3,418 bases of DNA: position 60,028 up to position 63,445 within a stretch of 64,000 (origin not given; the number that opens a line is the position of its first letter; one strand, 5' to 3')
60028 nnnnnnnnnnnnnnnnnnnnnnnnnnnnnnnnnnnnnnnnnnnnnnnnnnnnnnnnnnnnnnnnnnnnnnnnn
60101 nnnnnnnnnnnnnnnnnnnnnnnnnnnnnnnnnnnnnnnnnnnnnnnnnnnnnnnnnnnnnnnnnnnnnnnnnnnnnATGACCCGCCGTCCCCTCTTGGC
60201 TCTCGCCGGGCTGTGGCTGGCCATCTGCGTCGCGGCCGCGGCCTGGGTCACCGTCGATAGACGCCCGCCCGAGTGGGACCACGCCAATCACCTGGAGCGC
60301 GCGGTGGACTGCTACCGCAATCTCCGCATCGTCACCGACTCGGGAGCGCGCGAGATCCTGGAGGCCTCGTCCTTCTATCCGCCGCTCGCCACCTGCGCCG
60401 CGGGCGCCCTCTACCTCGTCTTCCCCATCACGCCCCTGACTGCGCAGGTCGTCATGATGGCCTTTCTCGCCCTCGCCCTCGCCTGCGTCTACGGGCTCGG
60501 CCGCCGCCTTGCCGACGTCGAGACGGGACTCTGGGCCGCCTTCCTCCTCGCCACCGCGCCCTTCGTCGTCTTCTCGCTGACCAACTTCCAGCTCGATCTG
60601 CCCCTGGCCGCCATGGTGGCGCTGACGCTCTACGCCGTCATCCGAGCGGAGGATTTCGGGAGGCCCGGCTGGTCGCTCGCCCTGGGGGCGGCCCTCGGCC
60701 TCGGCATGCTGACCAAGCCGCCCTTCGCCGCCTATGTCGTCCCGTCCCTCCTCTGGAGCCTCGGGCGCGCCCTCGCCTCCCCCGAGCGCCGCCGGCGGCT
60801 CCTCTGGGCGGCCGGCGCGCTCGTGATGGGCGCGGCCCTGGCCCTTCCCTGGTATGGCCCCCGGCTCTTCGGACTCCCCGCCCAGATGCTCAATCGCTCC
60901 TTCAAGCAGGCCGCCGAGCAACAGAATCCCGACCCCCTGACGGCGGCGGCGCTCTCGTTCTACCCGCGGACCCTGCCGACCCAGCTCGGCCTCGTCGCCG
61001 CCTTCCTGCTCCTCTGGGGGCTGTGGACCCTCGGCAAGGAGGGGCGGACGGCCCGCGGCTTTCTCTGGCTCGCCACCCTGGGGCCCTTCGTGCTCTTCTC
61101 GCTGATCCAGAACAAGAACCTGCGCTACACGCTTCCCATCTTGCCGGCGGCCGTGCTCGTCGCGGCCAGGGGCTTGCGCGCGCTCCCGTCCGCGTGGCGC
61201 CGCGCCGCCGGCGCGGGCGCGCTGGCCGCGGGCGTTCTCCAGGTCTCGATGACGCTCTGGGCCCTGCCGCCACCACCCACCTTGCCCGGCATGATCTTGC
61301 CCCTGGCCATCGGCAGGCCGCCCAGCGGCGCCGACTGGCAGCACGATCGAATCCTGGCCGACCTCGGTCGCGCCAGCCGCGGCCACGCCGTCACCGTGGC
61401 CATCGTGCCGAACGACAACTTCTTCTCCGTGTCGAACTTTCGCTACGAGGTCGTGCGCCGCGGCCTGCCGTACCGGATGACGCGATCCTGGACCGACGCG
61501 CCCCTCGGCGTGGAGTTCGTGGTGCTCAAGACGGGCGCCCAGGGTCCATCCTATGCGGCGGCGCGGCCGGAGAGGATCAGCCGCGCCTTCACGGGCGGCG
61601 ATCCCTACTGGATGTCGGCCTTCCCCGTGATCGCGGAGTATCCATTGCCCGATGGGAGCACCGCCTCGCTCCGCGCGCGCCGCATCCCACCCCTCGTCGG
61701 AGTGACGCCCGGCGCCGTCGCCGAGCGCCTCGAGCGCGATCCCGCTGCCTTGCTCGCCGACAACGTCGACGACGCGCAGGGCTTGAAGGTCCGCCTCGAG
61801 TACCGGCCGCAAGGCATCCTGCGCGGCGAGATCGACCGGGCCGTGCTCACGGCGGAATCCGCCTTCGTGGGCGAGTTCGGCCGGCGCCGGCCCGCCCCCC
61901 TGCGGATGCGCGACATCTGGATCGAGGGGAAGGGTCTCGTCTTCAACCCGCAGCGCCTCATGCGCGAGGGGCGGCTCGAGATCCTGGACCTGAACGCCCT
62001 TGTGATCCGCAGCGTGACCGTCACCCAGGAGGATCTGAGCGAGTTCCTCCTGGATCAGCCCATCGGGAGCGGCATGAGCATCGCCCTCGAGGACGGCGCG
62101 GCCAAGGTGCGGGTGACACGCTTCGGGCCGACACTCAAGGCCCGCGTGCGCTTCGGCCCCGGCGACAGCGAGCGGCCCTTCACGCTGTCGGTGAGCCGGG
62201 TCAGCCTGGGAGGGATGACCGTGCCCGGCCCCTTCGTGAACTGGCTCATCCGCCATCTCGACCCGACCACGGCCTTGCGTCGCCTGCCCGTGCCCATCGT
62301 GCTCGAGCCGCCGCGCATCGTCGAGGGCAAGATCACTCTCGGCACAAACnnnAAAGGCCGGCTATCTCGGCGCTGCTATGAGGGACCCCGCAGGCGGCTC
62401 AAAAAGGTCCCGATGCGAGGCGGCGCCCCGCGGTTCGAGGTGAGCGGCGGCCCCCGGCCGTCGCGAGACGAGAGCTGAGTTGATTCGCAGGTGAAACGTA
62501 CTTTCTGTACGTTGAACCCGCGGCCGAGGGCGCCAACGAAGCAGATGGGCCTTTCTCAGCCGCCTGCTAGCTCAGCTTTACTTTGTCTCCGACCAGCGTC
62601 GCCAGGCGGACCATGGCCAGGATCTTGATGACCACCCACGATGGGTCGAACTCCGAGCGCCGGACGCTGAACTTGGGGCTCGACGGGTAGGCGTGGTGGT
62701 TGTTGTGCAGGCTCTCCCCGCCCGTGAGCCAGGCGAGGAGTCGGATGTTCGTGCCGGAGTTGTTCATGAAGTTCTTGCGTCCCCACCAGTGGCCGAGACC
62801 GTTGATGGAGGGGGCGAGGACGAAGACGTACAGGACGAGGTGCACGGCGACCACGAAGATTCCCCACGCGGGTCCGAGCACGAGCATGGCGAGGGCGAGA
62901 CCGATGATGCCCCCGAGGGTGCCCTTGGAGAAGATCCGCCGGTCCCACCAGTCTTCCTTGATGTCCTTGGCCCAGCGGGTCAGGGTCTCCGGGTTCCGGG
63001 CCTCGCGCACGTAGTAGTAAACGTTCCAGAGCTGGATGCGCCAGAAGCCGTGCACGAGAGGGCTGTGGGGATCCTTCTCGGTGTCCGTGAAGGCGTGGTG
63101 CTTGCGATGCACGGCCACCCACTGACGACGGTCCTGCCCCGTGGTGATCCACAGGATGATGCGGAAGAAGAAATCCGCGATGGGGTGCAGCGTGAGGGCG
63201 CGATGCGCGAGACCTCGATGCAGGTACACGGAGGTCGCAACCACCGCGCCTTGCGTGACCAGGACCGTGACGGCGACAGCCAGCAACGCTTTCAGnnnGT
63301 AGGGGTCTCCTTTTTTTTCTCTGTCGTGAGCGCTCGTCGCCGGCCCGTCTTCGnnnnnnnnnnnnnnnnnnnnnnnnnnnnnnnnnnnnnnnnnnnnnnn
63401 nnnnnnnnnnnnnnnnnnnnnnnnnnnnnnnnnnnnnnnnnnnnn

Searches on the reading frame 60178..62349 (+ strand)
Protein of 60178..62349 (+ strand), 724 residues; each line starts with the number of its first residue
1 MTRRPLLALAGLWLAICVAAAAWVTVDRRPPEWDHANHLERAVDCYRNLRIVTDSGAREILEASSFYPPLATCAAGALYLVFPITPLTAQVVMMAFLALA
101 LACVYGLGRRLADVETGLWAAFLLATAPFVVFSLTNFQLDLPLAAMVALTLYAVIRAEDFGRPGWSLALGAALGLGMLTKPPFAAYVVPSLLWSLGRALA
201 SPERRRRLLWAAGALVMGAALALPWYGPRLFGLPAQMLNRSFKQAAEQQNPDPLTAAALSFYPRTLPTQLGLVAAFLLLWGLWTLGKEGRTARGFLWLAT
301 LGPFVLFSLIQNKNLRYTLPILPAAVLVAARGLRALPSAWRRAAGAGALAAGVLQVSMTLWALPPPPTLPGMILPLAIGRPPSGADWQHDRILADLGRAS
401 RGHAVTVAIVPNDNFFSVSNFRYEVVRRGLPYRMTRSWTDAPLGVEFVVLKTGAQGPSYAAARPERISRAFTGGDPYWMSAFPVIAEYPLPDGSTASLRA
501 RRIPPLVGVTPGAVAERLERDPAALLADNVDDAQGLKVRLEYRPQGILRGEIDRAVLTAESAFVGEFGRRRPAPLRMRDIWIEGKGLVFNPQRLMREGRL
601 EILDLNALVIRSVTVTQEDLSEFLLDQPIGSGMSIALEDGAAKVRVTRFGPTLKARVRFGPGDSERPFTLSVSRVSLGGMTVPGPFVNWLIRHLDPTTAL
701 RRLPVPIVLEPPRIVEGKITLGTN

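Call 53: search_protein_families(library=pfam, proteins=[window:60178-62349:+], max_evalue=0.001)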
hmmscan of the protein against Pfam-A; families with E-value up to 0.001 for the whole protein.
window:60178-62349:+ (724 aa): 4 families
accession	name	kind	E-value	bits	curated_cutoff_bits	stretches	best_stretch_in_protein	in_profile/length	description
PF13231.12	PMT_2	-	7.2e-18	65.7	26.1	1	68-222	3-155/160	Dolichyl-phosphate-mannose-protein mannosyltransferase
PF11209.13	LmeA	-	2.8e-06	28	27.3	1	523-721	15-214/217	LmeA-like phospholipid-binding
PF03901.23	Glyco_transf_22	-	5e-06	26.4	23.8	1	81-345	71-343/414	Alg9-like mannosyltransferase family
PF02366.24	PMT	-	0.00015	21.9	22.7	1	95-199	92-204/245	Dolichyl-phosphate-mannose-protein mannosyltransferase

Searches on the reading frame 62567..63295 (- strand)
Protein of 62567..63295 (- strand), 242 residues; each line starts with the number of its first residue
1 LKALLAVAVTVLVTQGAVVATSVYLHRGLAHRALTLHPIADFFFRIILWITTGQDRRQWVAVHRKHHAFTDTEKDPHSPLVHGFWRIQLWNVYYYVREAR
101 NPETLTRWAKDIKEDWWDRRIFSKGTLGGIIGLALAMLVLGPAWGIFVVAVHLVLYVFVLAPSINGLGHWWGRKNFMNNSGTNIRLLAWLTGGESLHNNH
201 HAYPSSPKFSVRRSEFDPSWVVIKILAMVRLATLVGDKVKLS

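Call 53: search_protein_families(library=pfam, proteins=[window:62567-63295:-], max_evalue=0.001)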
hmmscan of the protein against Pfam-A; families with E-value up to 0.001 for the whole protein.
window:62567-63295:- (242 aa): 1 family
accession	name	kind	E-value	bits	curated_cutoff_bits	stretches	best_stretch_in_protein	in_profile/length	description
PF00487.30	FA_desaturase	-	4.1e-17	63.2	29.7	1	7-207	6-227/253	Fatty acid desaturase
